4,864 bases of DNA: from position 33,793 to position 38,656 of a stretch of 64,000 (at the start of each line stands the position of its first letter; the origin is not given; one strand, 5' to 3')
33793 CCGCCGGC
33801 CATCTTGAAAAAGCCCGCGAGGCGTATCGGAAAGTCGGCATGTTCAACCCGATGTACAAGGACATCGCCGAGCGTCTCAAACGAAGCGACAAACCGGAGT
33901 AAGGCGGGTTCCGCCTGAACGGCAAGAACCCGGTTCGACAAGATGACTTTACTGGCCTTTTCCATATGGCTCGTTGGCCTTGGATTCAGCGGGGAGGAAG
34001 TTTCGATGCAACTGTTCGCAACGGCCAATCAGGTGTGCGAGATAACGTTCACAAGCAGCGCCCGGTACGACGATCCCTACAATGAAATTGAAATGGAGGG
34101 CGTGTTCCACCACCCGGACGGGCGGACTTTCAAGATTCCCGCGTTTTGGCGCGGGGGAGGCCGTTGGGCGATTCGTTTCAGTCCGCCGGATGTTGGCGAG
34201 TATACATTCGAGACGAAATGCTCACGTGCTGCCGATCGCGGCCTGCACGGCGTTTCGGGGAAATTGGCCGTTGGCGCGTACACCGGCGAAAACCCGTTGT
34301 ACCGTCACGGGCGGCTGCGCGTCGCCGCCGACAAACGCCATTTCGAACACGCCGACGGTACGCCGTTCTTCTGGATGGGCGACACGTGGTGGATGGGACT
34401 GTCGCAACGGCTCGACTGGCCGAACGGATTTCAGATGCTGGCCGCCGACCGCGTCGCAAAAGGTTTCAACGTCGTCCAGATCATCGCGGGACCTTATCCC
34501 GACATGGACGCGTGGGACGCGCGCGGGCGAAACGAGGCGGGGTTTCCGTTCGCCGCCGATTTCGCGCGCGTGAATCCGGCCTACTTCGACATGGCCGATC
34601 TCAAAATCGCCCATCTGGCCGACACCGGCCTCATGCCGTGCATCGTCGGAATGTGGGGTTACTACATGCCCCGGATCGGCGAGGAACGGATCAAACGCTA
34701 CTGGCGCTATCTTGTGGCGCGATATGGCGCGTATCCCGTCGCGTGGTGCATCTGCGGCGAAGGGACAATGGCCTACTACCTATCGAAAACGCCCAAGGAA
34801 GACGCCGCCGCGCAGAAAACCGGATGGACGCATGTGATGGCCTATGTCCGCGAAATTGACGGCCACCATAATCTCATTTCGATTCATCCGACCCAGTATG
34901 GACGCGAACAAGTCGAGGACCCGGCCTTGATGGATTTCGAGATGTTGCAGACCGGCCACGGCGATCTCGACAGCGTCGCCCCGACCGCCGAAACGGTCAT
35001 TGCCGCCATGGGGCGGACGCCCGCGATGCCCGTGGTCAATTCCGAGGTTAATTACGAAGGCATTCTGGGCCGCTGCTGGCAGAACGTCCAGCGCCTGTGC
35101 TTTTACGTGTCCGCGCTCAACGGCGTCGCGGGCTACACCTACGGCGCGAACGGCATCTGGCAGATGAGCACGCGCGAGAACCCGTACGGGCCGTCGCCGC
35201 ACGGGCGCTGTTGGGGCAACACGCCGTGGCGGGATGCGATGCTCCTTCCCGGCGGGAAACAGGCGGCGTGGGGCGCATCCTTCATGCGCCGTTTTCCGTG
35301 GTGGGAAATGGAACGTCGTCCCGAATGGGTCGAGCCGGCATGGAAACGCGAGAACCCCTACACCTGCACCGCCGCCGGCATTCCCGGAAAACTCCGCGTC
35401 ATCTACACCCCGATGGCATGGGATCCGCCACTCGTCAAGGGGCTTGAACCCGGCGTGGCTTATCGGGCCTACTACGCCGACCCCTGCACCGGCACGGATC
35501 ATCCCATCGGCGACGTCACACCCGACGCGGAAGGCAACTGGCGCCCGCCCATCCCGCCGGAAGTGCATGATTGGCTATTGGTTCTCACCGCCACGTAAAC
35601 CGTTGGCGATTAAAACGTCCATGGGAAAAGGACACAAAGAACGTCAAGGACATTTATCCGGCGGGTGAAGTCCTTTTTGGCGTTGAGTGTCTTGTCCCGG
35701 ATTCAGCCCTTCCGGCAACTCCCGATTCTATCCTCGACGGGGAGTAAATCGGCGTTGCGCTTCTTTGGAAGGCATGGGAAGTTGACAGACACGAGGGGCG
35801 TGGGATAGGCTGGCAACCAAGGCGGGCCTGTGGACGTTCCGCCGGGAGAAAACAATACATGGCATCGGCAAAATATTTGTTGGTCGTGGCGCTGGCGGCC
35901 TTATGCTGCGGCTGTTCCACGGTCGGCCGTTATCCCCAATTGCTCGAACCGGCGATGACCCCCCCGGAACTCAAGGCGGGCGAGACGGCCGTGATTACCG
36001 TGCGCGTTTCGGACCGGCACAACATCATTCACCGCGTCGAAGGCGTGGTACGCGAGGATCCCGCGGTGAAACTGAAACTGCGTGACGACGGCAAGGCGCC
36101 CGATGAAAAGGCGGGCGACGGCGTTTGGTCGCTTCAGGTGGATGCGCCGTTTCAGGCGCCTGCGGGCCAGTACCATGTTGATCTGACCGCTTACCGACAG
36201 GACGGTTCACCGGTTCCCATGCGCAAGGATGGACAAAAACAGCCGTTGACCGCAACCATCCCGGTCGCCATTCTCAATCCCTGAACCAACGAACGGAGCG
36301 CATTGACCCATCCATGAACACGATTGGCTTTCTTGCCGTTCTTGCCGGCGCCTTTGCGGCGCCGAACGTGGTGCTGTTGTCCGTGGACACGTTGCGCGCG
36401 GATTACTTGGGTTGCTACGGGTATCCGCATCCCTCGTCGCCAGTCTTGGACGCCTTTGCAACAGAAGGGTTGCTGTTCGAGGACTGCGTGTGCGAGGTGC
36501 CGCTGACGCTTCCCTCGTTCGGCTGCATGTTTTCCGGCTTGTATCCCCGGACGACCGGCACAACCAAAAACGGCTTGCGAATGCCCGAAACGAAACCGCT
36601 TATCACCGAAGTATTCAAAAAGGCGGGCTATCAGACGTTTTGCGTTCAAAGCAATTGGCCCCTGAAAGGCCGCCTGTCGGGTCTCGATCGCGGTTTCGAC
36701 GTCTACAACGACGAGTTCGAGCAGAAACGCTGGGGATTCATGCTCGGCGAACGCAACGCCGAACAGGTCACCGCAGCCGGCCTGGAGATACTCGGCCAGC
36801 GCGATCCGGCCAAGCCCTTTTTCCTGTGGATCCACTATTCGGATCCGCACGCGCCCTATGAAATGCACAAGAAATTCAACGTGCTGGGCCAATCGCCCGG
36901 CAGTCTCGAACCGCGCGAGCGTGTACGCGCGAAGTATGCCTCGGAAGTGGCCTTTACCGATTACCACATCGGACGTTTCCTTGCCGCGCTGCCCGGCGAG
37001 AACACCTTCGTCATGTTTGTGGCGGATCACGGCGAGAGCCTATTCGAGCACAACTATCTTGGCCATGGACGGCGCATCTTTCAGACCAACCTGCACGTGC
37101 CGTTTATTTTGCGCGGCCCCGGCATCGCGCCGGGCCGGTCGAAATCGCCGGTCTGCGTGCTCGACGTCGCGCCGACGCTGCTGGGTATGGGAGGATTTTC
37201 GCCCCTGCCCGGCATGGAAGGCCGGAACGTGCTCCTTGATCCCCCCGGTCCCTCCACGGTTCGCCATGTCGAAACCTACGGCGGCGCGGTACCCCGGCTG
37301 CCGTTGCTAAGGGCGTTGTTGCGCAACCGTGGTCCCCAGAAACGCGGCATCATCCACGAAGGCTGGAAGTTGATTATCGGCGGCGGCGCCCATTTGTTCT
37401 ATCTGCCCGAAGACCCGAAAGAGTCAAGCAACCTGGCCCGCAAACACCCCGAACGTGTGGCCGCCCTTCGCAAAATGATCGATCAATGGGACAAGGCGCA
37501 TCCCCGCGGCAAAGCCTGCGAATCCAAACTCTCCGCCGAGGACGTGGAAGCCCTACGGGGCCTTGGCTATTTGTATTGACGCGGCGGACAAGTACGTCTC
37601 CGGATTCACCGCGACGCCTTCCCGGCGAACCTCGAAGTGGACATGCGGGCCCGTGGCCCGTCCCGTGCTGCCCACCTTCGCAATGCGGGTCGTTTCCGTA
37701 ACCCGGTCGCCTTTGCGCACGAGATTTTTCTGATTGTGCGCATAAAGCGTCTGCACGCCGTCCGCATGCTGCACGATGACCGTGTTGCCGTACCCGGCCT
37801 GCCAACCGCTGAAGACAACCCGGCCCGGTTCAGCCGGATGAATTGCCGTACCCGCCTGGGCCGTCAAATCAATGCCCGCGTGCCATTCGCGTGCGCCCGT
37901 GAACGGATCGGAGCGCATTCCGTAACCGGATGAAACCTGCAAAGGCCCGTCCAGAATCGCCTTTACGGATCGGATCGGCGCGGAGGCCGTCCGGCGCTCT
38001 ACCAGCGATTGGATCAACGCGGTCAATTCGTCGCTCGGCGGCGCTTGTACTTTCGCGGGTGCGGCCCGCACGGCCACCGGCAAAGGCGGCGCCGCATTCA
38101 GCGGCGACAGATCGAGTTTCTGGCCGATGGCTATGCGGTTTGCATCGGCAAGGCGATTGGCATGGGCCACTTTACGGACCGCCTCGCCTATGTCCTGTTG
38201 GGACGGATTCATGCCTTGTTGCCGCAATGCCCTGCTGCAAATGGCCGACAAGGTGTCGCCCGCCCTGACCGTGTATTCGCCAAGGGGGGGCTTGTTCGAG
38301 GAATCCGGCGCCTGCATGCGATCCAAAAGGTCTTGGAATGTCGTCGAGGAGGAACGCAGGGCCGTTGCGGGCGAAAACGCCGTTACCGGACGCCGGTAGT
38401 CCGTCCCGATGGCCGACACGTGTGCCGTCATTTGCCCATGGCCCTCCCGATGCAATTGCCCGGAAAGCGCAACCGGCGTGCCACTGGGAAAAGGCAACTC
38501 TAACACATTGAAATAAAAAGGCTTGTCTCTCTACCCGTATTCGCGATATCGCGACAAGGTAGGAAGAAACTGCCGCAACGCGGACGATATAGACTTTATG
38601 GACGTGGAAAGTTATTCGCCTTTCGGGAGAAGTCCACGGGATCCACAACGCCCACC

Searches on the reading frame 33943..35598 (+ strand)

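Call 55: search_protein_families(library=pfam, proteins=[window:33943-35598:+], max_evalue=0.00001)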
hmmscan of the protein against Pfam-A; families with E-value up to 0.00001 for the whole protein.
window:33943-35598:+ (551 aa): 2 families
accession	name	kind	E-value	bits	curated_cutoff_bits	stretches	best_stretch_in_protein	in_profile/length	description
PF13204.13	Apiosidase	-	2.2e-67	228.4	26.5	1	130-455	3-320/320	Apiosidase-like, catalytic domain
PF16586.11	DUF5060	-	1.2e-17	64.3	27.2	1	30-93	6-69/70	Domain of unknown function (DUF5060)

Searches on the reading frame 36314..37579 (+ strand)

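Call 55: search_protein_families(library=pfam, proteins=[window:36314-37579:+], max_evalue=0.00001)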
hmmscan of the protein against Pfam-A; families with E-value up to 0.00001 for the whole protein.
window:36314-37579:+ (421 aa): 2 families
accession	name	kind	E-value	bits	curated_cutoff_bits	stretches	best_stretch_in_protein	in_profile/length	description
PF00884.28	Sulfatase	-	3e-48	165.1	25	1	17-293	1-299/301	Sulfatase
PF01663.27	Phosphodiest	-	1.5e-10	41.6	23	1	19-95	1-74/342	Type I phosphodiesterase / nucleotide pyrophosphatase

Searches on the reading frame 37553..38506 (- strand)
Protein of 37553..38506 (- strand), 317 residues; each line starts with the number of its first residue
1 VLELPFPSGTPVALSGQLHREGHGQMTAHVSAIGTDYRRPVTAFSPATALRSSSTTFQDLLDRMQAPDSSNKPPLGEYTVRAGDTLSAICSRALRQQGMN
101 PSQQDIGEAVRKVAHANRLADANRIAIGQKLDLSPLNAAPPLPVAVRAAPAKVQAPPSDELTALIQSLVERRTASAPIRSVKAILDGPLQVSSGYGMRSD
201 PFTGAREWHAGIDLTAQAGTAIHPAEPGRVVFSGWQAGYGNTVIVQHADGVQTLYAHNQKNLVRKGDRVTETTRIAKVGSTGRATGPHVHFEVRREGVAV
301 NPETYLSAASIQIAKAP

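Call 55: search_protein_families(library=pfam, proteins=[window:37553-38506:-], max_evalue=0.00001)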
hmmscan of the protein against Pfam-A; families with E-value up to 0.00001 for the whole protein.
window:37553-38506:- (317 aa): 2 families
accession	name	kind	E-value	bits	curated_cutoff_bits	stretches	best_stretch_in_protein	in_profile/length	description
PF01551.29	Peptidase_M23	-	2.3e-33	114.7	28.7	1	209-302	3-96/96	Peptidase family M23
PF01476.26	LysM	-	8.8e-07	29.2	20.9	1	78-132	1-41/43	LysM domain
